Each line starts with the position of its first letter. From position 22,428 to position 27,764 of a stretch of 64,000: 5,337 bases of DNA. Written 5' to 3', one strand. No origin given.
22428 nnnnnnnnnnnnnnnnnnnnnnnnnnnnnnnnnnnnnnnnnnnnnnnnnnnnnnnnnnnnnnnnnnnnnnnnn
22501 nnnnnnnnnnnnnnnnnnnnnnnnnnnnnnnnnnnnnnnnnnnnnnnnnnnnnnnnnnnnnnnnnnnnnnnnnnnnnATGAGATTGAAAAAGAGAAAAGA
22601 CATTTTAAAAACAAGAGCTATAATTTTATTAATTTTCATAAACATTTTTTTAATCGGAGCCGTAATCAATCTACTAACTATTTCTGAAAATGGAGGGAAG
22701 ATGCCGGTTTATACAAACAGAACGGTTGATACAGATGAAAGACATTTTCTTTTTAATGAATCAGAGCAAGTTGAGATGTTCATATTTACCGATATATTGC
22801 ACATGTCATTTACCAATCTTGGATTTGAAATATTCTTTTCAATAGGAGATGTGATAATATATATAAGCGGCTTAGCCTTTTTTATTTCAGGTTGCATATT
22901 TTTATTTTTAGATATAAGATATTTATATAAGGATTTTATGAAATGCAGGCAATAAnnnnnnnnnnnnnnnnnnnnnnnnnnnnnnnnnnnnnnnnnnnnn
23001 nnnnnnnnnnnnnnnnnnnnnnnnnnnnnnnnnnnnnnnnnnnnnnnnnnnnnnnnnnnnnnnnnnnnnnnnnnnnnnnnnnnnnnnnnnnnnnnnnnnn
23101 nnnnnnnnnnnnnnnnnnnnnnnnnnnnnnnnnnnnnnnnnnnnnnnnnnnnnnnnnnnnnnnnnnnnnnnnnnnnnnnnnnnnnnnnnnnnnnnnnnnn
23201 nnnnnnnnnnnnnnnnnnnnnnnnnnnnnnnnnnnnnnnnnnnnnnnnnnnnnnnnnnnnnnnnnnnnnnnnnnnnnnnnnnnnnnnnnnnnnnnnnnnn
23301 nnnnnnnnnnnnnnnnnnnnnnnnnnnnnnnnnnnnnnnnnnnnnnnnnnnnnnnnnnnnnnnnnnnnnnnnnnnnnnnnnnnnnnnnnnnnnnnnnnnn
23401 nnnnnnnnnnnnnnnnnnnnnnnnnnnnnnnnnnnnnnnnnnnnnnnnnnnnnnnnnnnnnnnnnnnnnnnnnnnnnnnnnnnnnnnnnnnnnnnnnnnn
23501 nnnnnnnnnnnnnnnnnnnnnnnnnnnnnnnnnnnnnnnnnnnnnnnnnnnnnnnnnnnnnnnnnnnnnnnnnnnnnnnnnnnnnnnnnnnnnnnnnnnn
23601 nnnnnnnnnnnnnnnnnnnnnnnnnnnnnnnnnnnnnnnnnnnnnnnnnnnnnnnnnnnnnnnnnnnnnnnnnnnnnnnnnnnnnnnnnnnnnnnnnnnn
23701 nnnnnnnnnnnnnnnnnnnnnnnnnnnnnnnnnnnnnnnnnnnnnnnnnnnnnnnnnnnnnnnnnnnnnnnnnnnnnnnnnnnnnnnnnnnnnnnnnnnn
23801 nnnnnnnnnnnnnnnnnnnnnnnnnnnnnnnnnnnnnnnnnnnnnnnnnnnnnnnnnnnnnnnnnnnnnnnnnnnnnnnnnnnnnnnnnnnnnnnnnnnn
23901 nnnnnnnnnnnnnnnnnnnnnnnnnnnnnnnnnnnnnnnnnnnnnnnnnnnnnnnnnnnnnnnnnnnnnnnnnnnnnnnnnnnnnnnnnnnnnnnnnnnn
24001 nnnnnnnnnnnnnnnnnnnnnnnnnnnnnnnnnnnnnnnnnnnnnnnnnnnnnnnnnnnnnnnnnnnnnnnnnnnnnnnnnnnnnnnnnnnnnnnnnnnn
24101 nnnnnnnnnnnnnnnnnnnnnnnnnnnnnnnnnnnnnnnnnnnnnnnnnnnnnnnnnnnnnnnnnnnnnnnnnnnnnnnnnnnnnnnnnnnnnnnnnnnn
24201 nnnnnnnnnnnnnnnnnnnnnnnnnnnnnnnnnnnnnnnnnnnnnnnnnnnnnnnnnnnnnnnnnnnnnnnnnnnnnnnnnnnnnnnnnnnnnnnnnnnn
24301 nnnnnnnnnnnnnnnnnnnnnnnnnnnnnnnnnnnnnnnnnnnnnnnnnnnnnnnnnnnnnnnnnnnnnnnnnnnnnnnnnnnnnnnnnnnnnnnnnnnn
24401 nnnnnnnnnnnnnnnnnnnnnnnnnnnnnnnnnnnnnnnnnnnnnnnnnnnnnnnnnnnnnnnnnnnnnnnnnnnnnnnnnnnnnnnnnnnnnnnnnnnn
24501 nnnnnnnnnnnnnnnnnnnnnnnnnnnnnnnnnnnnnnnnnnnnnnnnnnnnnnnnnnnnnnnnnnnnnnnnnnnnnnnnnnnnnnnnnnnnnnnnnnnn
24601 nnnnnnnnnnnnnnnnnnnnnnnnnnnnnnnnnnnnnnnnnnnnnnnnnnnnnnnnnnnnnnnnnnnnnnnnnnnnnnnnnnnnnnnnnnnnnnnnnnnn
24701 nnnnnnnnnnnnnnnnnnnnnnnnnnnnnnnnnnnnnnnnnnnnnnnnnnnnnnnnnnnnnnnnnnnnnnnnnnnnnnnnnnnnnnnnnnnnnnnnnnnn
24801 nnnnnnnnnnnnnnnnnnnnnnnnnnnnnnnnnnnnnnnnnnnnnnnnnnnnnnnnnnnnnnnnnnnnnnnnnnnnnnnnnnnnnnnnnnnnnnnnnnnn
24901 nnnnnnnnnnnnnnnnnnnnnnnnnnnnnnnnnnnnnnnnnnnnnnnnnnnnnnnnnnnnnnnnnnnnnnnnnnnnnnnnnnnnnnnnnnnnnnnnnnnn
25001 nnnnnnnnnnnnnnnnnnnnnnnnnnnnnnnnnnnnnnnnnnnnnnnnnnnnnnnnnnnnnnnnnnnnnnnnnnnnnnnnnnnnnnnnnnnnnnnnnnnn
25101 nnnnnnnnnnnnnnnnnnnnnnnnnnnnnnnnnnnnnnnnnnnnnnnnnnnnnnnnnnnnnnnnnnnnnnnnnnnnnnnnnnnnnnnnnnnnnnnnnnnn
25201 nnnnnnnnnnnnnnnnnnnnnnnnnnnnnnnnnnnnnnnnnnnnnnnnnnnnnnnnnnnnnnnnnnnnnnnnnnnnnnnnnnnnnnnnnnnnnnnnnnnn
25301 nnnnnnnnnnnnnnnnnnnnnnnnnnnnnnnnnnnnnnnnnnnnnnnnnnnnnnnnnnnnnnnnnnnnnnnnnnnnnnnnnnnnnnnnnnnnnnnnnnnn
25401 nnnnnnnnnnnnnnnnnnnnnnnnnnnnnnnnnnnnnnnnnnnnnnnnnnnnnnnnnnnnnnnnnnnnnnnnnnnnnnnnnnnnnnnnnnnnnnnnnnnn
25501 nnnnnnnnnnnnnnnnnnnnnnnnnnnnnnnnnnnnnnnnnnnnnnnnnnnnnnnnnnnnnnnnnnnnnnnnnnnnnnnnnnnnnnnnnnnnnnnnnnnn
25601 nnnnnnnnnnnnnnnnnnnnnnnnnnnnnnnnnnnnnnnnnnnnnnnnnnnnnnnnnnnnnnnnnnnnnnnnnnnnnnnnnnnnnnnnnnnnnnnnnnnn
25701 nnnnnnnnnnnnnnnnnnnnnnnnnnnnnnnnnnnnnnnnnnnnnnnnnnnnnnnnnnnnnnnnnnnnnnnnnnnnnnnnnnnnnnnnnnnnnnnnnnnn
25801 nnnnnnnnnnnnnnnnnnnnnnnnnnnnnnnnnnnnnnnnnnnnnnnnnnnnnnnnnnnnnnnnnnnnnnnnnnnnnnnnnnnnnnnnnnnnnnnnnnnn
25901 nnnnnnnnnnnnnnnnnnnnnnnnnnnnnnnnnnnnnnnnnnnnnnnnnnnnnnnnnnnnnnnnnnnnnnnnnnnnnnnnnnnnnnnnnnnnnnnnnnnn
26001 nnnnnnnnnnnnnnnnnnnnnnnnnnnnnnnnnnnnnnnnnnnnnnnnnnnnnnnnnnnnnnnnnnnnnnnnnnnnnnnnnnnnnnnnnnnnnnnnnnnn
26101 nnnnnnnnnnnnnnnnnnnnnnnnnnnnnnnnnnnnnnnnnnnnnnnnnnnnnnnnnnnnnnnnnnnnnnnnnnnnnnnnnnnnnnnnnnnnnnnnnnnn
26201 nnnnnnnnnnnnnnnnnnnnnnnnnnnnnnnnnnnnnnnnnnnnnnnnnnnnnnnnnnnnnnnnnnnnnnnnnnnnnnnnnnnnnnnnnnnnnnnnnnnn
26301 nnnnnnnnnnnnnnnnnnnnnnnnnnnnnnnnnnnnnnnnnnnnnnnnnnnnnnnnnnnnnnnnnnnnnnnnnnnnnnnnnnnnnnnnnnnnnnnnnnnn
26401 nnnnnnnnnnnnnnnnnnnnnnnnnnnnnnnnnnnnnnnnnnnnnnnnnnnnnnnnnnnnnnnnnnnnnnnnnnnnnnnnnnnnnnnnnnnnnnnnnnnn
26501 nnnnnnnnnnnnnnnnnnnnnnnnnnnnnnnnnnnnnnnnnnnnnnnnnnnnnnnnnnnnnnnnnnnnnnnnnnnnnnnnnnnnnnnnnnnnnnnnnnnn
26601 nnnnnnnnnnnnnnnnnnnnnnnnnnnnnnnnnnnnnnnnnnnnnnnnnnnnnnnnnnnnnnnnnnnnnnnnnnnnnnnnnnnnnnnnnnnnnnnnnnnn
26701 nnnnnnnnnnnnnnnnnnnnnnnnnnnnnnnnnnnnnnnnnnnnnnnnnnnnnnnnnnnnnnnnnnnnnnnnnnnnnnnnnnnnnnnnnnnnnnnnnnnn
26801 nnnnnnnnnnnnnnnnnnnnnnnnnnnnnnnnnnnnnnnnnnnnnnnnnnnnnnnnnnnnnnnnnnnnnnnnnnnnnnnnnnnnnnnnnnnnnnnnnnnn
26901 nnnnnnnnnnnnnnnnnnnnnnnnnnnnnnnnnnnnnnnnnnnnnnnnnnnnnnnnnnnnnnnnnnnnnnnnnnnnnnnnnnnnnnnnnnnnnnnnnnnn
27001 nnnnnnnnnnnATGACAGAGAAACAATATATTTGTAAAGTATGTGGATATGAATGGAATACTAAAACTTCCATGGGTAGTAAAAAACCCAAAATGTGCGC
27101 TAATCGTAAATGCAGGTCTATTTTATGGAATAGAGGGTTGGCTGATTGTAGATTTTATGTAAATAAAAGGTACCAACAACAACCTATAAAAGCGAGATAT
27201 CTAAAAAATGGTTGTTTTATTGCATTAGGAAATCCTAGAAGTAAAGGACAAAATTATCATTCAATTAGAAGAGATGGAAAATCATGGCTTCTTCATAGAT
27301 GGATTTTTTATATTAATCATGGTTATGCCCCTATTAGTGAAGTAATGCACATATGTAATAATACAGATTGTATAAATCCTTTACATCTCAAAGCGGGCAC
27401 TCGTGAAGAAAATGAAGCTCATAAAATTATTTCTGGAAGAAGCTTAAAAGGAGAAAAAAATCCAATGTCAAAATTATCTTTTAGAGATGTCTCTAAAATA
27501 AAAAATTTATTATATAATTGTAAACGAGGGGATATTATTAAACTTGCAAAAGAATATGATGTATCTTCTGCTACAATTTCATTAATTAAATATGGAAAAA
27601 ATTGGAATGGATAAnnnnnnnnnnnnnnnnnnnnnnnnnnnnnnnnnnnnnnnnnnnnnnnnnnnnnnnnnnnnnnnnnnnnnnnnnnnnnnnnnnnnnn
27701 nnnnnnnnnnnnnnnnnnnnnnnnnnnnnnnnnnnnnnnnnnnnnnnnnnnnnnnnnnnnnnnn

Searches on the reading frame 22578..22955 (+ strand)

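Call 89: search_protein_families(library=phrogs, proteins=[window:22578-22955:+], max_evalue=0.01)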
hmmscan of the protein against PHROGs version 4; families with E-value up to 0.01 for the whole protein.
window:22578-22955:+ (125 aa): 0 families

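Call 90: search_protein_families(library=pfam, proteins=[window:22578-22955:+], max_evalue=0.01)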
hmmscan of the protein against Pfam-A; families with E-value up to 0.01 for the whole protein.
window:22578-22955:+ (125 aa): 1 family
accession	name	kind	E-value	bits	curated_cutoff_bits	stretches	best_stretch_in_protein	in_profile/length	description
PF17248.7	DUF5317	-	3.1e-08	34.2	25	1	21-103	59-150/151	Family of unknown function (DUF5317)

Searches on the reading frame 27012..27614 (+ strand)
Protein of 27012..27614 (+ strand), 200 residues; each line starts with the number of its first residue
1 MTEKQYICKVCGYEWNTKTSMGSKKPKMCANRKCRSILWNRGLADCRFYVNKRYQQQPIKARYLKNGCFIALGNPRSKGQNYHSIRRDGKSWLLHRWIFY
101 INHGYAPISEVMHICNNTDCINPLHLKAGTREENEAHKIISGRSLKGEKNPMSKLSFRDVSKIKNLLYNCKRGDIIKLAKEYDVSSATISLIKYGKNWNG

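Call 14: search_protein_families(library=pfam, proteins=[window:27012-27614:+], max_evalue=0.01)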
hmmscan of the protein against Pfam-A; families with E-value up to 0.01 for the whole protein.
window:27012-27614:+ (200 aa): 2 families
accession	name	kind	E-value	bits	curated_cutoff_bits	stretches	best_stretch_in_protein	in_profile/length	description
PF13392.12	HNH_3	-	1.6e-08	34.5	24.8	1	94-135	3-45/46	HNH endonuclease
PF05551.17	zf-His_Me_endon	-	0.00032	21.4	27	1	109-138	65-94/131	Zinc-binding loop region of homing endonuclease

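Call 15: search_protein_families(library=phrogs, proteins=[window:27012-27614:+], max_evalue=0.01)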
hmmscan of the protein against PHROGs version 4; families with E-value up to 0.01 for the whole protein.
window:27012-27614:+ (200 aa): 8 families
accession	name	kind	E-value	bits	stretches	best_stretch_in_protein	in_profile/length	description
phrog_6254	-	DNA, RNA and nucleotide metabolism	5e-18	66.9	1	65-194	11-149/154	HNH endonuclease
phrog_59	-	DNA, RNA and nucleotide metabolism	8.5e-18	65.9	1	74-199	170-273/423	HNH endonuclease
phrog_1872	-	DNA, RNA and nucleotide metabolism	7.6e-17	62.7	1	60-149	30-120/166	endonuclease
phrog_826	-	DNA, RNA and nucleotide metabolism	9.5e-13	49.3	1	64-138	81-158/281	HNH endonuclease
phrog_99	-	DNA, RNA and nucleotide metabolism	5.1e-07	30.7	1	66-144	124-211/383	HNH endonuclease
phrog_3593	-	DNA, RNA and nucleotide metabolism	1.2e-06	29.4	1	49-137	49-139/210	HNH endonuclease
phrog_1492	-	DNA, RNA and nucleotide metabolism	0.00018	21.8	1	78-145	96-166/414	HNH endonuclease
phrog_517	-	DNA, RNA and nucleotide metabolism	0.0024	19.8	1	141-190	69-119/128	HTH DNA binding protein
